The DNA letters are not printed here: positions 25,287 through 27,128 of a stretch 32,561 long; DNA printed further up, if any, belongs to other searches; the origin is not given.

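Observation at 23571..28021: Orphan non-Pyl MttB methyltransferase + OCD-family enzyme arranged head-to-tail with hutH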

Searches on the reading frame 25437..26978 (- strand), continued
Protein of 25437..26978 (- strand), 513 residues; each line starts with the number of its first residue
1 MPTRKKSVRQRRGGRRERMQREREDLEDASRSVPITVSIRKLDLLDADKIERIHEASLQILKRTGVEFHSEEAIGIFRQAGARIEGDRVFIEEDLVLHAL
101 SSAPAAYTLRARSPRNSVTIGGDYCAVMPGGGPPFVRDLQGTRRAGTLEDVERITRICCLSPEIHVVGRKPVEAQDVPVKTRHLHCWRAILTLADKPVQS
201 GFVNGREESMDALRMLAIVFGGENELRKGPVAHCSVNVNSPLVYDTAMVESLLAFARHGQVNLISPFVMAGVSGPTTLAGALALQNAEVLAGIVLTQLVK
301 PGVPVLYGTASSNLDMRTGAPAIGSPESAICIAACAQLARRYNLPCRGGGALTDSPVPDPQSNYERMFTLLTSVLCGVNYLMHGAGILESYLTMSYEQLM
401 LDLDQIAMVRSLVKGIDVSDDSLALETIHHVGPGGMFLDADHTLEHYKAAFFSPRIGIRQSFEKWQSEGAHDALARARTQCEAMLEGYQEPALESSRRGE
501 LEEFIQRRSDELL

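Call 13: find_encoding_contigs(protein=P0064, flank=8000, max_places=2)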
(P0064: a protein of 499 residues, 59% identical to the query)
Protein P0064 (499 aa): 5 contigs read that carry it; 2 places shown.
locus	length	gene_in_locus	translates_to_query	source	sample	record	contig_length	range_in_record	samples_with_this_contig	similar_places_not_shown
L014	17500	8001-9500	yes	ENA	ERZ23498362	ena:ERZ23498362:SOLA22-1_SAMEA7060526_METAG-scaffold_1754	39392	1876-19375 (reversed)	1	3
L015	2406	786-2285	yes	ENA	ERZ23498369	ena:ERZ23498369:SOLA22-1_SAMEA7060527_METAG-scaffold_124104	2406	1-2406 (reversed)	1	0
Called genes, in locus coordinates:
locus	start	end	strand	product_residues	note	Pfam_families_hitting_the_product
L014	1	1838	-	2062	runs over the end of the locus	PF07719:TPR_2 (faint), PF13181:TPR_8 (faint), PF13428:TPR_14 (faint), PF13431:TPR_17 (faint), PF13432:TPR_16 (faint), PF14559:TPR_19 (faint), PF23914:TPR_CcmH_CycH (faint), PF24575:TPR_Slam (faint)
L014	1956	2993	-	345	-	PF00850:Hist_deacetyl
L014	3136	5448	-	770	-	PF03030:H_PPase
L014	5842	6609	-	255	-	-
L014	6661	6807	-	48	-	-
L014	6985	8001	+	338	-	PF02423:OCD_Mu_crystall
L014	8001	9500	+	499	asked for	PF06253:MTTB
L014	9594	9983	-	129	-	-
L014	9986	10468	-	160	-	PF04542:Sigma70_r2, PF08281:Sigma70_r4_2, PF04545:Sigma70_r4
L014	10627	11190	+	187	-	-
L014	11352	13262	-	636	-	PF16177:ACAS_N, PF00501:AMP-binding, PF13193:AMP-binding_C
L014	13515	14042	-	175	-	-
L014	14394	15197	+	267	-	PF03976:PPK2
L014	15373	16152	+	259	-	PF03741:TerC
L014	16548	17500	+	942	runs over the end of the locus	?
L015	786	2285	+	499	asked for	PF06253:MTTB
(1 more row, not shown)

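Call 23: search_protein_families(library=pfam, proteins=[L010:2367-3587:+])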
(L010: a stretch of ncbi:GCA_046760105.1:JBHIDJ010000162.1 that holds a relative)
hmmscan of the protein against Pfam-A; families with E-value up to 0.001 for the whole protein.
L010:2367-3587:+ (406 aa): 2 families
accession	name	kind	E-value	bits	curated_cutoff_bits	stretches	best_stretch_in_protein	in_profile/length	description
PF00557.29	Peptidase_M24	-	3.9e-31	108.9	23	1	181-390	2-208/208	Metallopeptidase family M24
PF01321.24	Creatinase_N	-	6.1e-08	33.7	22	1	26-173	1-128/128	Creatinase/Prolidase N-terminal domain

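Call 25: search_solved_structures(query=window:25437-26978:-, max_evalue=0.00001, show_alignments=2)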
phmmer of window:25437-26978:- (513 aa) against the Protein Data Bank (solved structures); distinct sequences matched with E-value up to 0.00001: 5.
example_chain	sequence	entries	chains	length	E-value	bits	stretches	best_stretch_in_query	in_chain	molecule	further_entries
9yce_A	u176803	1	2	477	3e-120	405.6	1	40-511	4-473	Glycine betaine methyltransferase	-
2qne_A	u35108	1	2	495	3e-120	405.5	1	40-511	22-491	Putative methyltransferase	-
4yyc_A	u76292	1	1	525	2.4e-105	356.4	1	27-511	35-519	Putative trimethylamine methyltransferase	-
7xcl_A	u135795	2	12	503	4.7e-58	200.4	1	41-501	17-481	Trimethylamine methyltransferase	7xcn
7xcm_A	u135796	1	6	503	6.4e-58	200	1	41-501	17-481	Trimethylamine methyltransferase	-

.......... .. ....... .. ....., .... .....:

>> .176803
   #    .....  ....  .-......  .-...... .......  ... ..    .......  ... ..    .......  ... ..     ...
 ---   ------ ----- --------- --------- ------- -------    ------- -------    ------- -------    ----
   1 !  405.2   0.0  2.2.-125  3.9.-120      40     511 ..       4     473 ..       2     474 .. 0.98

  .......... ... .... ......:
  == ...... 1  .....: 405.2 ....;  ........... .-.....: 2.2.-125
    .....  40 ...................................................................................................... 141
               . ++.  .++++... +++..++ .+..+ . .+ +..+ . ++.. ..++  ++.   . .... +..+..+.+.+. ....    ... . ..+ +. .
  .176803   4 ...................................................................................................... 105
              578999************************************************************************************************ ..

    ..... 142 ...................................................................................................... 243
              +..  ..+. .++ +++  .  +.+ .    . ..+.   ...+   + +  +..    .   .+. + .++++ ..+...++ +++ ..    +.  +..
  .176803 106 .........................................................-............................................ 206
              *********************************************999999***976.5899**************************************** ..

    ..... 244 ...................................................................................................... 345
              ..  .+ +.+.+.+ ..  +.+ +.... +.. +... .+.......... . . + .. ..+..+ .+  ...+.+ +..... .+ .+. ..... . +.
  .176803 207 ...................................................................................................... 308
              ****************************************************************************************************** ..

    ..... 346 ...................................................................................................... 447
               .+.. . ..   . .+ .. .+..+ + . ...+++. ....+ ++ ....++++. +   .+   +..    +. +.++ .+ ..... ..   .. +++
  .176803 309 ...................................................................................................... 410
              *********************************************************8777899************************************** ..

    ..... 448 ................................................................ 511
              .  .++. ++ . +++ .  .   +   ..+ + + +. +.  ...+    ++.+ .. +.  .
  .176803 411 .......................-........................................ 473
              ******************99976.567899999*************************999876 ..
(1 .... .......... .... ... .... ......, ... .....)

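Call 61: find_encoding_contigs(protein=P0098, flank=7000, max_places=1)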
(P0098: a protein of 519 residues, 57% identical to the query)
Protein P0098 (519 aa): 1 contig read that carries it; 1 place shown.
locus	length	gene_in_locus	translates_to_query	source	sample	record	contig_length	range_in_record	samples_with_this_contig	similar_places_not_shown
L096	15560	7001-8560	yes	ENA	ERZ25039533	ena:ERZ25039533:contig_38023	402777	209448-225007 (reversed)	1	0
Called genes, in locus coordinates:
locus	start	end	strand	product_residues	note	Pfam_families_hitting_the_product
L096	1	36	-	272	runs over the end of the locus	PF01144:CoA_trans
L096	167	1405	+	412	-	PF00089:Trypsin, PF13365:Trypsin_2, PF13180:PDZ_2, PF17820:PDZ_6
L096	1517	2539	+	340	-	PF03706:LPG_synthase_TM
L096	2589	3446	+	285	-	PF00188:CAP (weak)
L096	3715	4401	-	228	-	-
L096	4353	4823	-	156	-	-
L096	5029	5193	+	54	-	-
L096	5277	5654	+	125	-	PF13783:DUF4177 (weak)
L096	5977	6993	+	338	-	PF02423:OCD_Mu_crystall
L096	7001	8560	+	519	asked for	PF06253:MTTB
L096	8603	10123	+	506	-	PF13541:ChlI, PF05496:RuvB_N (faint), PF00158:Sigma54_activat (faint), PF01078:Mg_chelatase, PF13191:AAA_16 (faint), PF07728:AAA_5 (weak), PF00493:MCM (weak), PF13335:Mg_chelatase_C, +1 more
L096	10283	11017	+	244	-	PF13641:Glyco_tranf_2_3 (weak), PF00535:Glycos_transf_2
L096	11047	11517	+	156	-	-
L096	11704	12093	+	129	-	PF08818:DUF1801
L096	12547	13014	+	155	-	PF21258:Glyco_hydro_120_ins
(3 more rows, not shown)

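Call 62: find_encoding_contigs(protein=P0096, flank=7000, max_places=1)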
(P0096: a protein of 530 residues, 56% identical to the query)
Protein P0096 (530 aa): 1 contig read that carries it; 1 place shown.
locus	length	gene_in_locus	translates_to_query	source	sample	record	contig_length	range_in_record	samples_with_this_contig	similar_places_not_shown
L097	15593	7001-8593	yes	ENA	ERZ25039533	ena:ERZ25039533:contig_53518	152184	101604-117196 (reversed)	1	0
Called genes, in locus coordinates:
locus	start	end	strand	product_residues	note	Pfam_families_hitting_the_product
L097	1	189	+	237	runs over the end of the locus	PF03070:TENA_THI-4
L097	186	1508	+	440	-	PF01979:Amidohydro_1, PF07969:Amidohydro_3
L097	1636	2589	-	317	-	PF03816:LytR_cpsA_psr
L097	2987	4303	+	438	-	PF02881:SRP54_N, PF13191:AAA_16 (weak), PF13604:AAA_30 (weak), PF00448:SRP54, PF01656:CbiA, PF13401:AAA_22, PF13671:AAA_33 (weak), PF02978:SRP_SPB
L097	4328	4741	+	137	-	PF00886:Ribosomal_S16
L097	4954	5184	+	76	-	PF13083:KH_KhpA-B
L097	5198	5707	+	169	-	PF01782:RimM, PF05239:PRC, PF24986:PRC_RimM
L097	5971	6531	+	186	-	PF02423:OCD_Mu_crystall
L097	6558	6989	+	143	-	PF02423:OCD_Mu_crystall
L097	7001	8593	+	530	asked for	PF06253:MTTB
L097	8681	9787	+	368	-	PF02481:DNA_processg_A, PF17782:WHD_DprA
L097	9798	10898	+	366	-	PF00483:NTP_transferase, PF12804:NTP_transf_3, PF22640:ManC_GMP_beta-helix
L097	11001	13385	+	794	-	PF18930:DUF5679, PF01751:Toprim, PF01131:Topoisom_bac, PF01396:Zn_ribbon_Top1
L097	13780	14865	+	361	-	-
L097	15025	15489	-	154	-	PF03449:GreA_GreB_N, PF01272:GreA_GreB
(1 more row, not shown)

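Call 63: find_encoding_contigs(protein=P0084, flank=7000, max_places=1)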
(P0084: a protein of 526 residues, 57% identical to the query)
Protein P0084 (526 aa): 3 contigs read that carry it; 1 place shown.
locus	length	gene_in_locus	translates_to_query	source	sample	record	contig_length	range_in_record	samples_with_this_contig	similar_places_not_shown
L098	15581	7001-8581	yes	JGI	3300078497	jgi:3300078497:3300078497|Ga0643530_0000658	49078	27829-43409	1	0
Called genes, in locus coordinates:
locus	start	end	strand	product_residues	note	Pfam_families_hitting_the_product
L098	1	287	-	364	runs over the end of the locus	PF08240:ADH_N, PF16912:Glu_dehyd_C (weak), PF00107:ADH_zinc_N, PF13602:ADH_zinc_N_2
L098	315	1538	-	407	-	PF01321:Creatinase_N, PF00557:Peptidase_M24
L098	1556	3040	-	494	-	PF06253:MTTB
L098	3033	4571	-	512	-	PF06253:MTTB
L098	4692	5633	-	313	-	PF00892:EamA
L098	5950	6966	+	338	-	PF02423:OCD_Mu_crystall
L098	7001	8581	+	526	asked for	PF06253:MTTB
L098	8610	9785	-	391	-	PF00155:Aminotran_1_2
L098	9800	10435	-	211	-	-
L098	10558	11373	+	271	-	PF00561:Abhydrolase_1, PF12146:Hydrolase_4, PF12697:Abhydrolase_6, PF00561:Abhydrolase_1 (weak)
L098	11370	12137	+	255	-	PF12146:Hydrolase_4, PF00561:Abhydrolase_1, PF12697:Abhydrolase_6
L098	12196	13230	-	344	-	PF02625:XdhC_CoxI, PF13478:XdhC_C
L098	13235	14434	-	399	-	PF05762:VWA_CoxE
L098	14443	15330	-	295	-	PF07726:AAA_3 (faint), PF07728:AAA_5, PF00004:AAA (weak)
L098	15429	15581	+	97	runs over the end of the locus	PF08922:DUF1905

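Call 75: search_dna_similar(query=window:25437-26978:-, collection=plasmids, mode=protein, max_rows=15)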
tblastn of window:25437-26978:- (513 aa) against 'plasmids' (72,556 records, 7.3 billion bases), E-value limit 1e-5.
Records with a match: 196; places in all: 252; records where one place covers at least 80% of the query: 148.
Best place of each record, by identity: <60% 196.
By first word of the organism name: Sinorhizobium 121; Leisingera 18; Mesorhizobium 10; Cereibacter 9; Ruegeria 5; Paracoccus 4; Rhizobium 4; Shinella 3; Phyllobacterium 2; Aminobacter 2; and 15 more.
By predicted mobility (MOB-suite, as given by PLSDB): conjugative 74; non-mobilizable 72; mobilizable 50.
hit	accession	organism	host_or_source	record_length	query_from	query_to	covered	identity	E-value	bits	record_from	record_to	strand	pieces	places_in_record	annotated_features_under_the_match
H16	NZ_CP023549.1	Rhodobacter sp. CZR27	cell culture,paddy soil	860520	35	508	92%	40.4%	9e-106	354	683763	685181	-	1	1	trimethylamine methyltransferase family protein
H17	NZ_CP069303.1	Shinella sp. PSBB067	monoisolate,Minnesota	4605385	32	512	94%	38.9%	6e-108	360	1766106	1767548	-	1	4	none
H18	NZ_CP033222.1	Parasedimentitalea marina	Cell culture,deep seawater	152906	43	512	92%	39.5%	1e-97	330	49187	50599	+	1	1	trimethylamine methyltransferase family protein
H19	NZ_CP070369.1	Paracoccus methylovorus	whole organism,grassland soil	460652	31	508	93%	38.6%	1e-103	348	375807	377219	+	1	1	trimethylamine methyltransferase family protein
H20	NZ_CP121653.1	Rhizobium sp. CB3171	Calliandra calothyrsus,cell culture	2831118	33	508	93%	38.6%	1e-101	342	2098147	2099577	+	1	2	record has no annotation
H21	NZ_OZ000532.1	Shinella sp. WSC3-e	-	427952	42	512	92%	39.0%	6e-101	340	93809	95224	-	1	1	trimethylamine methyltransferase family protein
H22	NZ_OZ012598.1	Shinella sp. WSD5-1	-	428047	42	512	92%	39.0%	6e-101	340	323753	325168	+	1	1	trimethylamine methyltransferase family protein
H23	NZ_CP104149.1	Sinorhizobium medicae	Trigonella foenum-graecum,cell culture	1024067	35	512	93%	38.3%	7e-100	337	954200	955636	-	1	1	record has no annotation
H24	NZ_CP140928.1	Sinorhizobium medicae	Medicago lupulina,whole organism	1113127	35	512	93%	38.3%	7e-100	337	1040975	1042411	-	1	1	record has no annotation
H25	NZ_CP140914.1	Sinorhizobium medicae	Medicago lupulina,whole organism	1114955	35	512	93%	38.3%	7e-100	337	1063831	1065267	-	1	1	record has no annotation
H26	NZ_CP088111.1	Sinorhizobium medicae WSM1115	cell culture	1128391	35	512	93%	38.3%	7e-100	337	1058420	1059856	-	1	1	record has no annotation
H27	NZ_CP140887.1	Sinorhizobium medicae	Medicago lupulina,whole organism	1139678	35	512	93%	38.3%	7e-100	337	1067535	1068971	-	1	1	none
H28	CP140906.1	Sinorhizobium medicae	Medicago lupulina,whole organism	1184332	35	512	93%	38.3%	7e-100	337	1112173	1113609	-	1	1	trimethylamine methyltransferase family protein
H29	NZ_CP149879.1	Sinorhizobium medicae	Medicago sativa,Cell Culture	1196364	35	512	93%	38.3%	7e-100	337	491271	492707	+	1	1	record has no annotation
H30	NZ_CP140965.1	Sinorhizobium medicae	Medicago lupulina,whole organism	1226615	35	512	93%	38.3%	7e-100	337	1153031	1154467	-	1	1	record has no annotation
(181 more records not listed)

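Call 86: get_annotated_region(hit=H28, flank=8000)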
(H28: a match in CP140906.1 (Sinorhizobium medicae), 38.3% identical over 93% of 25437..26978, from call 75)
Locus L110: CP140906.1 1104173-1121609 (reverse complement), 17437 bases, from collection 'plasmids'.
description: Sinorhizobium medicae strain ml29 plasmid pSymA, complete sequence
organism: Sinorhizobium medicae (NCBI taxid 110321)
taxonomy: Bacteria; Pseudomonadota; Alphaproteobacteria; Hyphomicrobiales; Rhizobiaceae; Sinorhizobium; Sinorhizobium medicae
host: -; source: Medicago lupulina,whole organism; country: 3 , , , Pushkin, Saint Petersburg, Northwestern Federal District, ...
typing (MOB-suite, as given by PLSDB): conjugative; relaxase MOBP,MOBQ; mating-pair formation MPF_T
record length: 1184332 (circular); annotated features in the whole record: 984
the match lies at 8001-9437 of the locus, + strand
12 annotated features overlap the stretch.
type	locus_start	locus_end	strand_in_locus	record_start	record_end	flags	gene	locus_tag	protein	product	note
CDS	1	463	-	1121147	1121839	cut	-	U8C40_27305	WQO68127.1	response regulator transcription factor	-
CDS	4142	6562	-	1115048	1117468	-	-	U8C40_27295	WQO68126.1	FAD-dependent oxidoreductase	-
CDS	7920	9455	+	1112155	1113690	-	-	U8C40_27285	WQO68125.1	trimethylamine methyltransferase family protein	-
CDS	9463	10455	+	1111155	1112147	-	-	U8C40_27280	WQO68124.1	GlxA family transcriptional regulator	-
CDS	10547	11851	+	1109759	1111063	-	-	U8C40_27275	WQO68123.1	Xaa-Pro peptidase family protein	-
CDS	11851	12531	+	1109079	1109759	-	-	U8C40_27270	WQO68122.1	isochorismatase family protein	-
CDS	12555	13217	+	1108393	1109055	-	-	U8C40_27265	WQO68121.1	ABC transporter permease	-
CDS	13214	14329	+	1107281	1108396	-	-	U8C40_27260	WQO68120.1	ABC transporter ATP-binding protein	-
CDS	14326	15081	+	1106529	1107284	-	-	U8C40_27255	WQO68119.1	ABC transporter permease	-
CDS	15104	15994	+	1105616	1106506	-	-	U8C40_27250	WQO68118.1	glycine betaine ABC transporter substrate-binding protein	-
CDS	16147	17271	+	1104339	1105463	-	-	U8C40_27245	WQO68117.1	mandelate racemase/muconate lactonizing enzyme family protein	-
CDS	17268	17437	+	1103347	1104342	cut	-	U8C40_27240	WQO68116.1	Ldh family oxidoreductase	-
